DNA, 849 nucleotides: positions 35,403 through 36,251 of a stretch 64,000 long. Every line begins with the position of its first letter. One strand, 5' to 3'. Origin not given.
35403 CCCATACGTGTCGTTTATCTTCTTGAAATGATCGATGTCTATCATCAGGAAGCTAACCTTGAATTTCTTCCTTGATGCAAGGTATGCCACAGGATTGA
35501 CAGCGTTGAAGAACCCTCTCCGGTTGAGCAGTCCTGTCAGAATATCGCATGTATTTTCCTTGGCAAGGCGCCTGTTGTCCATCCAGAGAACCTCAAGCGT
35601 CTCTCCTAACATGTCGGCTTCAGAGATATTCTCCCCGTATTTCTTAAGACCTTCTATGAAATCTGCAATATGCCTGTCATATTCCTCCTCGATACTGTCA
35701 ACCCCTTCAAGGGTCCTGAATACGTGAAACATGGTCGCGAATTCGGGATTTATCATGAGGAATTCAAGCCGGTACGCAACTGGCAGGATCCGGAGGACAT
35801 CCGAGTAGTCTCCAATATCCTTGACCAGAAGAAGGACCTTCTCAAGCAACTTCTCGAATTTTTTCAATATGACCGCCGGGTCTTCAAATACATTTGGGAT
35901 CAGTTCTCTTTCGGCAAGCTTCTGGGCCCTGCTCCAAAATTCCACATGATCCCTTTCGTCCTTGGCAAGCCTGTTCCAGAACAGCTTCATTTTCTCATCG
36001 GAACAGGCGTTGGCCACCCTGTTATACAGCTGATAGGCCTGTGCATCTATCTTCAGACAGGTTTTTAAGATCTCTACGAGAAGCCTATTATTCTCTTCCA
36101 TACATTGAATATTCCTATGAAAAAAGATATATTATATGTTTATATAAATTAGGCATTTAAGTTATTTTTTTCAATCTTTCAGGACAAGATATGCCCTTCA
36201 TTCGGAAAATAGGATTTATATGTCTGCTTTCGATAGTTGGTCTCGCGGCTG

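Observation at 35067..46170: pgaABCD biofilm operon enclosed in its own signalling cassette: ferritin-like DGC, HD-GYP PDE and an output-orphan GAF sensor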

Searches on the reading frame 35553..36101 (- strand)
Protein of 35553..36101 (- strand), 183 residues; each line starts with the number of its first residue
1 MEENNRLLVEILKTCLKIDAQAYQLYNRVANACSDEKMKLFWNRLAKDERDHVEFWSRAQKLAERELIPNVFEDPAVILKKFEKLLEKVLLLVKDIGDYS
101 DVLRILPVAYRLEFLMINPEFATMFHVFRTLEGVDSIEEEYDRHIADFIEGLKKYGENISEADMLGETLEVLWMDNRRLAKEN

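Call 8: search_solved_structures(query=window:35553-36101:-, max_evalue=10, show_alignments=2)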
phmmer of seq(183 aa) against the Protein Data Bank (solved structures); distinct sequences matched with E-value up to 10: 25.
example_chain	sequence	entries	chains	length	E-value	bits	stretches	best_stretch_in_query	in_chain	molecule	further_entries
3ezu_A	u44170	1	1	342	7.7e-18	68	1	7-182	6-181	GGDEF domain protein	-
5kng_A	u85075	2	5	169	0.039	16.8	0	147-168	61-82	DARPIN 6G9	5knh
3k6c_A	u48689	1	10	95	0.048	16.5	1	16-55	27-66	Uncharacterized protein NE0167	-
2hz8_A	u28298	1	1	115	0.064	16.1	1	6-71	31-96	De novo designed diiron protein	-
9viw_A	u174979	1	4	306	0.14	15.1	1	9-70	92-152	Bacterioferritin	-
1mft_A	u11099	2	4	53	0.22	14.4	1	11-56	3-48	Four-helix bundle model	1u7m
5n5e_e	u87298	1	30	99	0.23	14.3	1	7-57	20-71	PFC_05175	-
28ql_A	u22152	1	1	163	0.24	14.3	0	143-168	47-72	DARPin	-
5c39_A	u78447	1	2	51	0.29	14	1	12-55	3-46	P0 Manganese cluster peptide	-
5mak_A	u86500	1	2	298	0.31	13.9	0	143-168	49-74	R7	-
5ma4_A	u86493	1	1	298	0.33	13.8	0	143-168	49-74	K7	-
5ma3_A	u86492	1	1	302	0.33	13.8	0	143-168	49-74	R11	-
5ma9_A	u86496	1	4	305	0.35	13.7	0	143-168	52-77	R11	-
5ma5_A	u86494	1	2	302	0.36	13.7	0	143-168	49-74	K11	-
5ma6_B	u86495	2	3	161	0.4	13.5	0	143-168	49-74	3G124nc | GA-binding protein subunit beta-1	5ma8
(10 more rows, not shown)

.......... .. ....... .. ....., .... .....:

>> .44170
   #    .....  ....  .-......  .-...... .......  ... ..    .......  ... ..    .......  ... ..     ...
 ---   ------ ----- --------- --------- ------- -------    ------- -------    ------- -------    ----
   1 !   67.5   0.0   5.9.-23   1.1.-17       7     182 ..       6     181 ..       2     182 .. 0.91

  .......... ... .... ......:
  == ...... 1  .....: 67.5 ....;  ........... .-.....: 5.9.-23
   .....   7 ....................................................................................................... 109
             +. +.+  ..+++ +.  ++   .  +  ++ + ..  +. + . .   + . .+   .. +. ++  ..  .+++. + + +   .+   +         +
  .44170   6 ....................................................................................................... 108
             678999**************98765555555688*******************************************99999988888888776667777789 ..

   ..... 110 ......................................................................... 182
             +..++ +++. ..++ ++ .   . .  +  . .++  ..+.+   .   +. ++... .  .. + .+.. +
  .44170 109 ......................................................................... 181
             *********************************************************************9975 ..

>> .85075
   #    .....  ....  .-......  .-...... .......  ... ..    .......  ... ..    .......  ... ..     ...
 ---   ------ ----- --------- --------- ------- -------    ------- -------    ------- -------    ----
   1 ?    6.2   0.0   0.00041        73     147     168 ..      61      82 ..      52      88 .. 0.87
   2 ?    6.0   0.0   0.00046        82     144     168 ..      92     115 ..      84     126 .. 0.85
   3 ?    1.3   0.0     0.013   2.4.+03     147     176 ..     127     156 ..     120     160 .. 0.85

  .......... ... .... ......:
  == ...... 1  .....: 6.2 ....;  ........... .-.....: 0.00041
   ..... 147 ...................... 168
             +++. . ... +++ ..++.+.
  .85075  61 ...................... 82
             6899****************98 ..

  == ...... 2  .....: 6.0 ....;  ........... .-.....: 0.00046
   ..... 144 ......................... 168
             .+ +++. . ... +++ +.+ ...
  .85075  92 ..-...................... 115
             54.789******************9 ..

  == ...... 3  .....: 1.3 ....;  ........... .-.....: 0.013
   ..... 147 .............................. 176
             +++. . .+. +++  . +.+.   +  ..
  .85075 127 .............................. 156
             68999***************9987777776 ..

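Call 9: search_protein_families(library=pfam, proteins=[window:35553-36101:-], max_evalue=10)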
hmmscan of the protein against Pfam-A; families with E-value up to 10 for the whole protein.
seq(183 aa): 3 families
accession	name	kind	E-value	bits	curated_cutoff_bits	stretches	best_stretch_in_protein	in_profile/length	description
PF02915.23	Rubrerythrin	-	0.0091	16.8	22.8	1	18-58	95-135/137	Rubrerythrin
PF06175.17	MiaE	-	0.037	14.3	27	1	3-70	109-175/199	tRNA-(MS[2]IO[6]A)-hydroxylase (MiaE)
PF13668.12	Ferritin_2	-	0.17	12.5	24.7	1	9-61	3-64/138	Ferritin-like domain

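Call 27: find_homologous_proteins(query=window:35553-36101:-, max_evalue=0.001)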
Query seq(183 aa): 68 candidates shared short words with the query, none scored E <= 0.001.

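Call 36: search_protein_representatives(protein=window:35568-36101:-)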
Query: 178 residues. Proteins with E-value up to 0.001 (for the whole library): 384; up to 1e-10: 271; up to 1e-30: 3. The best 150 are listed.
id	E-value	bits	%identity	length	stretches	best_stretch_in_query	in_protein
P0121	2.4e-32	128.2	34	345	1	3-178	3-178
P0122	8.5e-32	126.5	40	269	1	6-177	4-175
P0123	1.8e-31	125.4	37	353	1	8-177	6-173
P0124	3.1e-30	121.4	36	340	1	8-178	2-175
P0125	3.2e-30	121.4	37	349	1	5-178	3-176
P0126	3.8e-30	121.1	38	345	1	1-178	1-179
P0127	4.2e-30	121.0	36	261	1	9-178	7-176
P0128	1.7e-29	119.0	35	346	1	9-178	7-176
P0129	2.0e-29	118.7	37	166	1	5-169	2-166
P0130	2.9e-29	118.2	36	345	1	9-177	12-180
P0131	2.9e-29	118.2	33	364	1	4-177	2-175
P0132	1.0e-28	116.5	35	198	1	4-177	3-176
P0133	1.9e-28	115.6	35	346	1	5-175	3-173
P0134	2.2e-28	115.3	36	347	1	8-178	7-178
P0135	5.0e-28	114.2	33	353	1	3-178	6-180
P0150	9.2e-26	106.8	29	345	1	5-177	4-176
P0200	2.8e-22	95.5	30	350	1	8-177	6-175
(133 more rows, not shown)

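Call 40: search_solved_structures(query=A4, max_evalue=1, show_alignments=3)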
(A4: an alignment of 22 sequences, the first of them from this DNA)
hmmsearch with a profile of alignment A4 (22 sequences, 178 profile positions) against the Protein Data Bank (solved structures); distinct sequences matched with E-value up to 1: 45.
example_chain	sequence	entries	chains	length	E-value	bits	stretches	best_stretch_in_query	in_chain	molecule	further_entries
3ezu_A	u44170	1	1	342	5.1e-38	133.7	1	2-178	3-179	GGDEF domain protein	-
1vjx_A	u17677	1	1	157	2.1e-06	30.7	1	4-61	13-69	putative ferritin-like diiron-carboxylate protein TM1526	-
2fzf_A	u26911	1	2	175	3.4e-06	30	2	3-58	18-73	hypothetical protein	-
5n5e_e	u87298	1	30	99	2.7e-05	27.1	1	3-60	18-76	PFC_05175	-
2hz8_A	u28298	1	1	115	3.8e-05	26.6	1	4-82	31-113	De novo designed diiron protein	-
2e0z_A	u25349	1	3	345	0.00011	25.1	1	3-73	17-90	Virus-like particle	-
1mft_A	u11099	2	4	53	0.00023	24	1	10-56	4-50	Four-helix bundle model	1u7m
5c39_A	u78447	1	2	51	0.00035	23.5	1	11-56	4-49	P0 Manganese cluster peptide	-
7s5k_A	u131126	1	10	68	0.00083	22.2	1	13-52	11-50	EncB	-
6sop_A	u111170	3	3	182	0.00097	22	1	5-107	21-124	Ferritin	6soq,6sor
6som_A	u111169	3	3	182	0.0016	21.3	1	5-107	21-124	Ferritin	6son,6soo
5ouw_A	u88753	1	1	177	0.0016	21.3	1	5-107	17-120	Ferritin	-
6gka_A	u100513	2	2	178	0.0017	21.2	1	5-107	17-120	Ferritin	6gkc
7pf8_A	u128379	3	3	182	0.0018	21.2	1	5-107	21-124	Ferritin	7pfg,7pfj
7pf9_A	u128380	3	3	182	0.0018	21.1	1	5-107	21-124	Ferritin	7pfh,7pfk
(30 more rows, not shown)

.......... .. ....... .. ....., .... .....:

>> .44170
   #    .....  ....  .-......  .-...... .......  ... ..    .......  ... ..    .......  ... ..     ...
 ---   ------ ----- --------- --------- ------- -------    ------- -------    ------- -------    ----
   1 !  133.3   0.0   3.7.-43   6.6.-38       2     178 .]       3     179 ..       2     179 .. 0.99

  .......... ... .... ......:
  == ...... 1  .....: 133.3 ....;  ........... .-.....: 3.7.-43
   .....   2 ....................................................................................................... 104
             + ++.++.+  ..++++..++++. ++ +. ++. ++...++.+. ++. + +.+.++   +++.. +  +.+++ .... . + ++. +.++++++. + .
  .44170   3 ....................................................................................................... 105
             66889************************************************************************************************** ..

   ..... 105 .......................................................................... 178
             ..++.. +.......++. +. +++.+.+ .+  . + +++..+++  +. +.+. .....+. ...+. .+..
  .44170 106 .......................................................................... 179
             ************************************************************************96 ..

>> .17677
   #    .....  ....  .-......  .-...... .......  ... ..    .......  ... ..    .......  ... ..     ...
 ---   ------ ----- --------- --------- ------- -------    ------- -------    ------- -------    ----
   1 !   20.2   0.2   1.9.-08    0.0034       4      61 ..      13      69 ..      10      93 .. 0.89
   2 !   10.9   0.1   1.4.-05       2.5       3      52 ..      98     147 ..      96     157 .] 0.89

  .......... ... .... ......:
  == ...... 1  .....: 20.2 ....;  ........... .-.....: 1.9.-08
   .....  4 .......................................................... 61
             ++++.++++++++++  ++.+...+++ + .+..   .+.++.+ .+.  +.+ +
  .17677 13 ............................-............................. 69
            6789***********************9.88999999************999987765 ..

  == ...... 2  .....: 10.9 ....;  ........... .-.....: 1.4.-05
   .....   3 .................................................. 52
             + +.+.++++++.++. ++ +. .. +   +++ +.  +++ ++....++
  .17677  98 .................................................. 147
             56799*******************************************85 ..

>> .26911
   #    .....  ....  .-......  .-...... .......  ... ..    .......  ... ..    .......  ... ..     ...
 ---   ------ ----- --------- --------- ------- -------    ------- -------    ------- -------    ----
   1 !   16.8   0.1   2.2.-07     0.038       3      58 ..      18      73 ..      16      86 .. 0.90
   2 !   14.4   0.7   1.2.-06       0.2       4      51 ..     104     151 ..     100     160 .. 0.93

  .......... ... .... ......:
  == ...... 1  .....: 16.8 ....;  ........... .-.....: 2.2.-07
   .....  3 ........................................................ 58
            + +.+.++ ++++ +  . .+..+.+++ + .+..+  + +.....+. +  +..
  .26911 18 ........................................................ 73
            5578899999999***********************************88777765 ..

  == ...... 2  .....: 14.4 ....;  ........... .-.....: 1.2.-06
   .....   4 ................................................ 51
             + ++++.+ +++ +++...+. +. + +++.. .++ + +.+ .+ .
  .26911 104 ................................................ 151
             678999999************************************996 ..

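Call 77: find_encoding_contigs(protein=P0121, flank=8000, max_places=2)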
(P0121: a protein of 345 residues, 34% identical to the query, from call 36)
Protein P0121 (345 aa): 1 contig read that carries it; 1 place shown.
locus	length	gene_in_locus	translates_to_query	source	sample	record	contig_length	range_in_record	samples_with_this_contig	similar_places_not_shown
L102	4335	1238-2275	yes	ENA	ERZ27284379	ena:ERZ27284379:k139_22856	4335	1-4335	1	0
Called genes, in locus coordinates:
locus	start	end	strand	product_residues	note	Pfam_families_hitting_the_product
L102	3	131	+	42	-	?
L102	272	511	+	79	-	-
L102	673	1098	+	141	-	PF01814:Hemerythrin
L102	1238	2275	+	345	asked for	PF00990:GGDEF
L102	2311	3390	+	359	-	PF00990:GGDEF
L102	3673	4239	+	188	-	PF20969:MASE11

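Call 78: find_encoding_contigs(protein=P0123, flank=8000, max_places=2)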
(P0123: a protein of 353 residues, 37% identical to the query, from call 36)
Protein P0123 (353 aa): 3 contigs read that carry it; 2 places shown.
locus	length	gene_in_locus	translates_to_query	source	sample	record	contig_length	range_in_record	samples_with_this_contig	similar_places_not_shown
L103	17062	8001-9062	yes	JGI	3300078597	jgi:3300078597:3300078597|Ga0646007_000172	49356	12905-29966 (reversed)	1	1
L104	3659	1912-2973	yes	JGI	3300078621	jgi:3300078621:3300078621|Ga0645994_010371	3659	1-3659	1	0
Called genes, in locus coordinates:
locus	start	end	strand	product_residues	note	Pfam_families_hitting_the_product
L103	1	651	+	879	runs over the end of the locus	PF02743:dCache_1, PF00672:HAMP, PF00989:PAS, PF08448:PAS_4, PF13426:PAS_9, PF00989:PAS (weak), PF08447:PAS_3, PF02518:HATPase_c, +2 more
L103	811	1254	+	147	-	PF00072:Response_reg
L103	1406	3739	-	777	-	PF00989:PAS, PF08448:PAS_4, PF13426:PAS_9, PF08447:PAS_3, PF08448:PAS_4, PF08448:PAS_4, PF07730:HisKA_3, PF02518:HATPase_c, +3 more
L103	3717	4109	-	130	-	PF00072:Response_reg (faint)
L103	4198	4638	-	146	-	PF01814:Hemerythrin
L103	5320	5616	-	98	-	-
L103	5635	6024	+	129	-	PF01627:Hpt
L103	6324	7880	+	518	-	PF00672:HAMP, PF00015:MCPsignal, PF01814:Hemerythrin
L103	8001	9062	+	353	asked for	PF00990:GGDEF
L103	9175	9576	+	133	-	PF01814:Hemerythrin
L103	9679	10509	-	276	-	PF00924:MS_channel_2nd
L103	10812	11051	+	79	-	-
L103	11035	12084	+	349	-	PF00072:Response_reg, PF00990:GGDEF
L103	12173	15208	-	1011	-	PF08448:PAS_4, PF13188:PAS_8, PF13426:PAS_9, PF10114:PocR, PF13426:PAS_9, PF00512:HisKA, PF02518:HATPase_c, PF00072:Response_reg, +4 more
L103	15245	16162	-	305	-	-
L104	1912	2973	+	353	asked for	PF00990:GGDEF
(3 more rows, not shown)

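Call 79: find_encoding_contigs(protein=P0126, flank=6000, max_places=2)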
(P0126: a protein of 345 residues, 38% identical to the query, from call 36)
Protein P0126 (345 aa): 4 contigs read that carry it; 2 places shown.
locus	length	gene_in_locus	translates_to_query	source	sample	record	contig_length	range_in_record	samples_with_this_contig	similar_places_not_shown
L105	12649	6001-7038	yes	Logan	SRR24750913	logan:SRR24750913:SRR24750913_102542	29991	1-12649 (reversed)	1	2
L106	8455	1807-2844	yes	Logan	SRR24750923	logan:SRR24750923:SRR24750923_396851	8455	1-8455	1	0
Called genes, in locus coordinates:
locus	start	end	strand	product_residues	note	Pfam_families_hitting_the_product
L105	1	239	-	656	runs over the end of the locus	PF13428:TPR_14 (faint), PF14559:TPR_19 (faint), PF13432:TPR_16 (faint)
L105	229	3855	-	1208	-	PF12895:ANAPC3 (faint), PF13176:TPR_7 (faint), PF13428:TPR_14 (faint), PF14559:TPR_19 (weak)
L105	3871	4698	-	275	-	PF03537:Glyco_hydro_114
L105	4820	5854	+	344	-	PF00990:GGDEF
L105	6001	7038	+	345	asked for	PF00990:GGDEF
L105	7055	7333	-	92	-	-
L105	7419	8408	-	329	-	PF08545:ACP_syn_III, PF02797:Chal_sti_synt_C (weak), PF08541:ACP_syn_III_C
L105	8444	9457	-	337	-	PF02504:FA_synthesis, PF01515:PTA_PTB (weak)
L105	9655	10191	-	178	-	PF02620:YceD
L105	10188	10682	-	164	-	PF01467:CTP_transf_like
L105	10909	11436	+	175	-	PF01965:DJ-1_PfpI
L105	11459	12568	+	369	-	PF01702:TGT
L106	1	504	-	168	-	?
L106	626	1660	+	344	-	PF00990:GGDEF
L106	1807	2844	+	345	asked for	PF00990:GGDEF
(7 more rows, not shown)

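Call 80: find_encoding_contigs(protein=P0150, flank=6000, max_places=2)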
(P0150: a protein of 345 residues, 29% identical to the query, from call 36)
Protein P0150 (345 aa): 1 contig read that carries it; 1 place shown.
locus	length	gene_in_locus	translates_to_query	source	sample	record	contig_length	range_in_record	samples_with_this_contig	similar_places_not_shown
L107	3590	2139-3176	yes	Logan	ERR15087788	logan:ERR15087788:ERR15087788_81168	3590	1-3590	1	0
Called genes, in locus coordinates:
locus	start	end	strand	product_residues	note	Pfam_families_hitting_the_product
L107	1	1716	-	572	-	?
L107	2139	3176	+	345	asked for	PF00990:GGDEF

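Call 81: find_encoding_contigs(protein=P0200, flank=6000, max_places=2)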
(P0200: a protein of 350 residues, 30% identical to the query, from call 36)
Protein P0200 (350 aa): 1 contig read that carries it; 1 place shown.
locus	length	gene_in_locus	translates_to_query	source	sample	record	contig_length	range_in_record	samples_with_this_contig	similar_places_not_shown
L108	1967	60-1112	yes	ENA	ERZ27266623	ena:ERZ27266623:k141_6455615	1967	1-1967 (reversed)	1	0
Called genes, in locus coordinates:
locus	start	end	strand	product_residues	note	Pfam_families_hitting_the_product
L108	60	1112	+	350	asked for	PF00990:GGDEF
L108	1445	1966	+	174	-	?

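Call 82: find_encoding_contigs(protein=P0126, flank=10000, max_places=1)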
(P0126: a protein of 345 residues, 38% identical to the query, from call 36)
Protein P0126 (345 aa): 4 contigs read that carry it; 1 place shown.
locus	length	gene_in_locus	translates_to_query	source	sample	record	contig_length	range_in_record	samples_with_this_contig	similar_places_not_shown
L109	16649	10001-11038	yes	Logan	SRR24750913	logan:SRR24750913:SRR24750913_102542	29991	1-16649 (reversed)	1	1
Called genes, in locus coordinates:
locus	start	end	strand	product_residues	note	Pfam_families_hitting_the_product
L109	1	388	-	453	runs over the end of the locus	PF13492:GAF_3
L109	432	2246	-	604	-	PF09960:DUF2194, PF10096:DUF2334 (weak)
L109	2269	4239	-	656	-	PF13428:TPR_14 (faint), PF14559:TPR_19 (faint), PF13432:TPR_16 (faint)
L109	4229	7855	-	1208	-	PF12895:ANAPC3 (faint), PF13176:TPR_7 (faint), PF13428:TPR_14 (faint), PF14559:TPR_19 (weak)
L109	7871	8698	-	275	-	PF03537:Glyco_hydro_114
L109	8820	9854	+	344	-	PF00990:GGDEF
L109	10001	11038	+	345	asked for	PF00990:GGDEF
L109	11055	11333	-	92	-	-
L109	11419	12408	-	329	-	PF08545:ACP_syn_III, PF02797:Chal_sti_synt_C (weak), PF08541:ACP_syn_III_C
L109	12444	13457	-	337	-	PF02504:FA_synthesis, PF01515:PTA_PTB (weak)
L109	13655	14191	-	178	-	PF02620:YceD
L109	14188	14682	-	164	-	PF01467:CTP_transf_like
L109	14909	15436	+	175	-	PF01965:DJ-1_PfpI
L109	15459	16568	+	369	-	PF01702:TGT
